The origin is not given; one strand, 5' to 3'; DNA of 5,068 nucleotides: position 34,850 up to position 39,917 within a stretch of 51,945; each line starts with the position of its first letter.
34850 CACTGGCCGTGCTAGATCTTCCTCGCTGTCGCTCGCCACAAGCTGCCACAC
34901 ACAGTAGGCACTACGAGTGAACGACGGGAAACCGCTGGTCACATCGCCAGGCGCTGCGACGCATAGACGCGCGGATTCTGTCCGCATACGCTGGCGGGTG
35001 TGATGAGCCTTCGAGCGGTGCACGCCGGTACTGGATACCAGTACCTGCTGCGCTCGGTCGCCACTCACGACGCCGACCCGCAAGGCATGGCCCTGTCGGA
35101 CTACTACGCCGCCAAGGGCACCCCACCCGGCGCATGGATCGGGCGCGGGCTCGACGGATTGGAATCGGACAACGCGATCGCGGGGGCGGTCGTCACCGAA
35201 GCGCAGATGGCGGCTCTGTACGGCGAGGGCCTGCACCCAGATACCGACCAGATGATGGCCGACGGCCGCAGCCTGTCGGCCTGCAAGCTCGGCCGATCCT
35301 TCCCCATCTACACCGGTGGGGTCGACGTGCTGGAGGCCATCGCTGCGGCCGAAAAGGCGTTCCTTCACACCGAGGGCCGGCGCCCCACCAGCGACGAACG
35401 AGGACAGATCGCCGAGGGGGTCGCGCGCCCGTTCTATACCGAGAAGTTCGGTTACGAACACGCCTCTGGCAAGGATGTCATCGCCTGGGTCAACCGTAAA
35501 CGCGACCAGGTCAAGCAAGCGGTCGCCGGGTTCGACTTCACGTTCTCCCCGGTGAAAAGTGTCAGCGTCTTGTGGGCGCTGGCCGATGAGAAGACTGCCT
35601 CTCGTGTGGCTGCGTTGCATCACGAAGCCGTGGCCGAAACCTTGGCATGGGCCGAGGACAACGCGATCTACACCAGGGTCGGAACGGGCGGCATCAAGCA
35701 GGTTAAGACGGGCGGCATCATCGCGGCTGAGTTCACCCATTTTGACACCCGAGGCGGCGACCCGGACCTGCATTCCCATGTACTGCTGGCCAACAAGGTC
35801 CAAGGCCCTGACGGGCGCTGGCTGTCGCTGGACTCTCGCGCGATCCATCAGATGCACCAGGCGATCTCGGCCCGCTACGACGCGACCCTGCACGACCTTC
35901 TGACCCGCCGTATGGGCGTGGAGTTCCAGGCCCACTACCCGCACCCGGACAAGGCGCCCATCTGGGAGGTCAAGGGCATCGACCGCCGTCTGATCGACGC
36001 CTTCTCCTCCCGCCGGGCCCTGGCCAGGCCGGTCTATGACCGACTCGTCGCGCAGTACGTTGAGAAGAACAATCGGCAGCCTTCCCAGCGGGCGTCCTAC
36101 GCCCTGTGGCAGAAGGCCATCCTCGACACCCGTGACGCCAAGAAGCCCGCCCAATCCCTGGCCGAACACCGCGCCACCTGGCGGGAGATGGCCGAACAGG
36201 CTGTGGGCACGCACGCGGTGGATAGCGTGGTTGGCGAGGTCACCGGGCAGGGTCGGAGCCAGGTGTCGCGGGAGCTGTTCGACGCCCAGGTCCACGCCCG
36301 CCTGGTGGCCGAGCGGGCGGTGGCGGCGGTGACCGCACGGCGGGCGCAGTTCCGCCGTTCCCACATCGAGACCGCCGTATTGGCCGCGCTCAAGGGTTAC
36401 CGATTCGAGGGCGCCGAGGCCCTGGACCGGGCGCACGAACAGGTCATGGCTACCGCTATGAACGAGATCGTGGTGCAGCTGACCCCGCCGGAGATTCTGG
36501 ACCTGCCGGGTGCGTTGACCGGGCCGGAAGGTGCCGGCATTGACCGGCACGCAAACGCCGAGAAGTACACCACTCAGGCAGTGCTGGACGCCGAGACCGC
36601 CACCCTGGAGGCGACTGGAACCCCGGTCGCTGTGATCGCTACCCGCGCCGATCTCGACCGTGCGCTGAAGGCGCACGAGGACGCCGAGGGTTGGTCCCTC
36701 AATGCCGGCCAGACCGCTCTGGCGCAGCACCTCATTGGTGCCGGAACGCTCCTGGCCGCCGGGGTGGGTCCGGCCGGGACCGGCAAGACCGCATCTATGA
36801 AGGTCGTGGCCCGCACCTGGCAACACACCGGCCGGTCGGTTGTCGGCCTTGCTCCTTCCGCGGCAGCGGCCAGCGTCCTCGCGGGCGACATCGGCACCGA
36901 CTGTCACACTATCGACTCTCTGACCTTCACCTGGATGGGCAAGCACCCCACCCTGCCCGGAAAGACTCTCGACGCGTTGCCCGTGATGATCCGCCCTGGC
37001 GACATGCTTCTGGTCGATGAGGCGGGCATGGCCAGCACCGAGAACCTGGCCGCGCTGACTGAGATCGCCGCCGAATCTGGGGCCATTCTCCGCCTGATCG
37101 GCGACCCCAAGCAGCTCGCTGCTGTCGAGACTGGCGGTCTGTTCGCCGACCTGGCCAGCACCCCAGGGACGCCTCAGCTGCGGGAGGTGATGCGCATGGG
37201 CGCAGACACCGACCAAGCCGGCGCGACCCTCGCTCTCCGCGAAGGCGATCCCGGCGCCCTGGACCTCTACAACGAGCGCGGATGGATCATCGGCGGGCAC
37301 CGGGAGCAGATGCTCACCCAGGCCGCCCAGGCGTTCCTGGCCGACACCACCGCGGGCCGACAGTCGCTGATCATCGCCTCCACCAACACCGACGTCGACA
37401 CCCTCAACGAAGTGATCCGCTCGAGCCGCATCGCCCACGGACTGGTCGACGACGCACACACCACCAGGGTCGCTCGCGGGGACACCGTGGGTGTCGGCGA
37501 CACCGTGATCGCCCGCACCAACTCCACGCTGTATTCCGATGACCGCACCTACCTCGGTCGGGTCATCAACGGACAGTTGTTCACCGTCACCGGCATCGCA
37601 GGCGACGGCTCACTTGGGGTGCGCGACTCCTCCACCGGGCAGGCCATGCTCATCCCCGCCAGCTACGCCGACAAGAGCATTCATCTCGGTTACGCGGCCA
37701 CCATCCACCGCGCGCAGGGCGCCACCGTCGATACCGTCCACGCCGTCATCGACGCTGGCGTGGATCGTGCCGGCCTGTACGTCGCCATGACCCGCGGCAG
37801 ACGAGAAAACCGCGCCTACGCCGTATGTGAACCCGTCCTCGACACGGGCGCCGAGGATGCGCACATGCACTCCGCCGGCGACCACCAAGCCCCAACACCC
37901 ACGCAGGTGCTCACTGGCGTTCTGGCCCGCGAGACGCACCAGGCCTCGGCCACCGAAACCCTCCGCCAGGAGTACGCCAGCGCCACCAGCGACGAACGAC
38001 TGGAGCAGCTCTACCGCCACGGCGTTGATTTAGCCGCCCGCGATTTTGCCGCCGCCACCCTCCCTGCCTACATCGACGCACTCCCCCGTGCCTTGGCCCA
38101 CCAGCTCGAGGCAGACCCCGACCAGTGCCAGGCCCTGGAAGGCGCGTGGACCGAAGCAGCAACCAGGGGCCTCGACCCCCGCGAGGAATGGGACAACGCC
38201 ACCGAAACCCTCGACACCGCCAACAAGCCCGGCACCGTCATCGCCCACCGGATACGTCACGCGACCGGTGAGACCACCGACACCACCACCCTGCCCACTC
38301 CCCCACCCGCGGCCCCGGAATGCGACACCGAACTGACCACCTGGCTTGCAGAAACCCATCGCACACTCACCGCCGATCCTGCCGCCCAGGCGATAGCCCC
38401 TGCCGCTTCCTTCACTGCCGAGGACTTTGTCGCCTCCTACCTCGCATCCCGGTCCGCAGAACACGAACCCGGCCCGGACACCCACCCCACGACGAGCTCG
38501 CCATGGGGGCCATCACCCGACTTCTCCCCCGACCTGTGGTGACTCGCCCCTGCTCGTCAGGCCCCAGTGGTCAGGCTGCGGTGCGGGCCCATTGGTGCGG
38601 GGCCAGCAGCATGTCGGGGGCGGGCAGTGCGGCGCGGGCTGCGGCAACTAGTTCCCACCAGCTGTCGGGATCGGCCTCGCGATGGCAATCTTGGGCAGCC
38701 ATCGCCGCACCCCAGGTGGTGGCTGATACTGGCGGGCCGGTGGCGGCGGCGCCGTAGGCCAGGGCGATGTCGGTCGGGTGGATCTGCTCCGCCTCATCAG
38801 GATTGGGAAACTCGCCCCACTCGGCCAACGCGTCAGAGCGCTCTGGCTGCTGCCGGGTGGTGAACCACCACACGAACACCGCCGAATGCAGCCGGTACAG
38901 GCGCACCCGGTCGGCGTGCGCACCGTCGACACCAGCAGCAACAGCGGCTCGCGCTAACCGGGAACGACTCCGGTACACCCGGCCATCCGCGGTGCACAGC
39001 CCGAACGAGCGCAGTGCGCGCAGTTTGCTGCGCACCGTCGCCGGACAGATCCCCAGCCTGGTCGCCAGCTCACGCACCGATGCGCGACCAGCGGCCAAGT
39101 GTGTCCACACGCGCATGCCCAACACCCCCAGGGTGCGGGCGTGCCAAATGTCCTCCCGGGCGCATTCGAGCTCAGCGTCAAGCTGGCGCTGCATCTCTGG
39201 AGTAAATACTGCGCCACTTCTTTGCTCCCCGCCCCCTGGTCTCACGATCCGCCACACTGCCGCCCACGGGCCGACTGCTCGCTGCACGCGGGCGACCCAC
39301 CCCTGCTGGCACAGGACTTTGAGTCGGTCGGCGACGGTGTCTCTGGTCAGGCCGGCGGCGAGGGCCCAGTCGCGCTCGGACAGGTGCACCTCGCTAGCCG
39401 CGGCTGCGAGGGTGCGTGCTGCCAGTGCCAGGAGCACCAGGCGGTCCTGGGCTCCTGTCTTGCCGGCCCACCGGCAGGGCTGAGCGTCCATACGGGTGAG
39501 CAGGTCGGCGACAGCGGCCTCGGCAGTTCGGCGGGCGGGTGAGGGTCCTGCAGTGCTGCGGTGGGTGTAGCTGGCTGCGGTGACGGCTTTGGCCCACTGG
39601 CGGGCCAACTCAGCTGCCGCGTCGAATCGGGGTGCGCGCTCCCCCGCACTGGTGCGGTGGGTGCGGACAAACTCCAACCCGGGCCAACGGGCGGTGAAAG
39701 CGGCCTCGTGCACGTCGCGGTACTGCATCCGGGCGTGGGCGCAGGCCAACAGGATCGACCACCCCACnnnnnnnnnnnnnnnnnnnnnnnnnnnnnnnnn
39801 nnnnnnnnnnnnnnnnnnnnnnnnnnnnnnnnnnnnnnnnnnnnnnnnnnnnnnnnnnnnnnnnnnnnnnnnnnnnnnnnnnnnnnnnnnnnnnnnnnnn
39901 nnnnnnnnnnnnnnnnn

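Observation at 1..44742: Two direct IS256 copies carry the same 8-bp sequence on their inner flanks and split one gene: a cointegrate signature around a ~43-kb plasmid-like segment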

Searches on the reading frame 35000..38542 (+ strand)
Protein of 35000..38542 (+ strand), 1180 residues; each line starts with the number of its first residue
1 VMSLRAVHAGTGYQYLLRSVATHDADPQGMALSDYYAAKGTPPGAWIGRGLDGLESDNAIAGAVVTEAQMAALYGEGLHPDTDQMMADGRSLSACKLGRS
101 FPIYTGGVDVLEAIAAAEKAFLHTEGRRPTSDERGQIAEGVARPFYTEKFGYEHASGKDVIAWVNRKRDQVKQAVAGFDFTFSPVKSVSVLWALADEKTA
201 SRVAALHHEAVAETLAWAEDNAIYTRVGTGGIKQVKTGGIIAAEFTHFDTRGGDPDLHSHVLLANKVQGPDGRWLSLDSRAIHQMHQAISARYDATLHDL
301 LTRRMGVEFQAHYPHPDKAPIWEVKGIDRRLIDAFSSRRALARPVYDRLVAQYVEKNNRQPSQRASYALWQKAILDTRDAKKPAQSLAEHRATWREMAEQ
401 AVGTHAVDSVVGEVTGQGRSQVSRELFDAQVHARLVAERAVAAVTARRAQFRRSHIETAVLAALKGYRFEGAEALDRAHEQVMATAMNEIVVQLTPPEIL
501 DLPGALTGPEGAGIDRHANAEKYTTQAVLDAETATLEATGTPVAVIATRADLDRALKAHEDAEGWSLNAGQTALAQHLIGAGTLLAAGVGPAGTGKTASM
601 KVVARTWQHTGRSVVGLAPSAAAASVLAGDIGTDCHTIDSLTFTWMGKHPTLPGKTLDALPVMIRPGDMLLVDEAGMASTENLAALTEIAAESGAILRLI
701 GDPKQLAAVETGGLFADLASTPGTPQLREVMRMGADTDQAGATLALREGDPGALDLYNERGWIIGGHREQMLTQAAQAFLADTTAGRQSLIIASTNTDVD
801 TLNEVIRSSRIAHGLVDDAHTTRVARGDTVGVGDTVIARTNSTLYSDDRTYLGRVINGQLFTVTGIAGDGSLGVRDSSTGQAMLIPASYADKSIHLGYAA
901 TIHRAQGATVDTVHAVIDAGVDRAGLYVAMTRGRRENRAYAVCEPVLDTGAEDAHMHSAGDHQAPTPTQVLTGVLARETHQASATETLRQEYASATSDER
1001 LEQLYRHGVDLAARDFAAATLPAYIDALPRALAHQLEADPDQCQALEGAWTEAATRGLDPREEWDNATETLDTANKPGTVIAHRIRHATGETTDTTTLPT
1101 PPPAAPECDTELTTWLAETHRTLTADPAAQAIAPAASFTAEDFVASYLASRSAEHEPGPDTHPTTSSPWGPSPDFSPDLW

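Call 32: search_protein_families(library=pfam, max_evalue=0.01, proteins=[window:35000-38542:+])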
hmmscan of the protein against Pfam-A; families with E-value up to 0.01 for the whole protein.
window:35000-38542:+ (1180 aa): 7 families
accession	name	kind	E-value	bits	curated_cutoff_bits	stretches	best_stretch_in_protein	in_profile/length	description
PF08751.17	TrwC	-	7.2e-85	285.5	25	1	9-400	1-285/286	TrwC relaxase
PF13604.12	AAA_30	-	9.1e-55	185.8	27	1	567-766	2-189/191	AAA domain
PF13245.12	AAA_19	-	1.8e-10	41.5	25.1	1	589-709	17-132/134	AAA domain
PF01443.25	Viral_helicase1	-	1.8e-07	31.7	21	1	880-935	158-222/228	Viral superfamily 1 RNA helicase core domain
PF13538.12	UvrD_C_2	-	6.3e-05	23.2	27.4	1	897-935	2-47/52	UvrD-like helicase C-terminal domain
PF22232.2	TraI_hel_assoc_N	-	0.00013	22.9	27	1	592-699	3-97/99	TraI helicase-associated ssDNA bd, N-terminal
PF13086.12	AAA_11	-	0.00088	19.6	27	0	667-709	214-253/257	AAA domain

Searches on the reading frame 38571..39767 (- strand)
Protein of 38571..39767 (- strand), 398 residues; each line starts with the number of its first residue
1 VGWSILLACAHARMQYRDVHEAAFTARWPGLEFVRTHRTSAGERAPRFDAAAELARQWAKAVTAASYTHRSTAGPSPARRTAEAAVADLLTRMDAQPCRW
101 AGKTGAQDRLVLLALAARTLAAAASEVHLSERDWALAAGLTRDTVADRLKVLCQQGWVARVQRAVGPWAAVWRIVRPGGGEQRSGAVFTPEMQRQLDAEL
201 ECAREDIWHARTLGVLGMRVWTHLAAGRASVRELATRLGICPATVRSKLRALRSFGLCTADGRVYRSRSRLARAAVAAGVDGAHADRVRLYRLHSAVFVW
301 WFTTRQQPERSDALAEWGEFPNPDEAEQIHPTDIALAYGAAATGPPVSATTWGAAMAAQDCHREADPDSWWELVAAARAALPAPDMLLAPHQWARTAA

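Call 32: search_protein_families(library=pfam, max_evalue=0.01, proteins=[window:38571-39767:-])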
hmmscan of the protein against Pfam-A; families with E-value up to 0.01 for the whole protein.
window:38571-39767:- (398 aa): 11 families
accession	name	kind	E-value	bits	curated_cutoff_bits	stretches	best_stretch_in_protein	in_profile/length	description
PF13545.12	HTH_Crp_2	-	1.9e-07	31.4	27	1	112-162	7-56/70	Crp-like helix-turn-helix domain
PF13412.12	HTH_24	-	6.1e-06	26.1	21.9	0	226-253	15-42/48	Winged helix-turn-helix DNA-binding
PF13730.12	HTH_36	-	0.00014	22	25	0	229-257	26-54/55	Helix-turn-helix domain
PF13518.12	HTH_28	-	0.0003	21.3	25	0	224-257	9-41/52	Helix-turn-helix domain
PF25213.1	HVO_A0261_N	-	0.0017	18.7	35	0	219-266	15-62/86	HVO_A0261 N-terminal domain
PF12802.13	MarR_2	-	0.0035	17.9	27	0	137-161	29-53/61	MarR family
PF13404.12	HTH_AsnC-type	-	0.0035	17.6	27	0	226-253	15-42/42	AsnC-type helix-turn-helix domain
PF09339.16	HTH_IclR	-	0.0037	17.5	22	0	226-257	14-47/52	IclR helix-turn-helix domain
PF00392.27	GntR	-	0.0047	17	27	0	230-261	26-57/64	Bacterial regulatory proteins, gntR family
PF18024.7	HTH_50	-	0.005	16.9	27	0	230-250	25-45/50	Helix-turn-helix domain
PF01047.28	MarR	-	0.0065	16.8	24.6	0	227-258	16-47/59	MarR family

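Call 43: search_protein_families(library=ncbifam, proteins=[window:38571-39767:-], max_evalue=0.001)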
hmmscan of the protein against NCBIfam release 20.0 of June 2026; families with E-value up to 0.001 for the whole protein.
window:38571-39767:- (398 aa): 2 families
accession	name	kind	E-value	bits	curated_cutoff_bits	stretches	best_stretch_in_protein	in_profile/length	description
NF033788.1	HTH_metalloreg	subfamily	3.2e-05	23.6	55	0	219-261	15-58/77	metalloregulator ArsR/SmtB family transcription factor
TIGR01884.1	cas_HTH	subfamily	3.2e-05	23.4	60.2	1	212-263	139-191/202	CRISPR-associated CARF protein Csa3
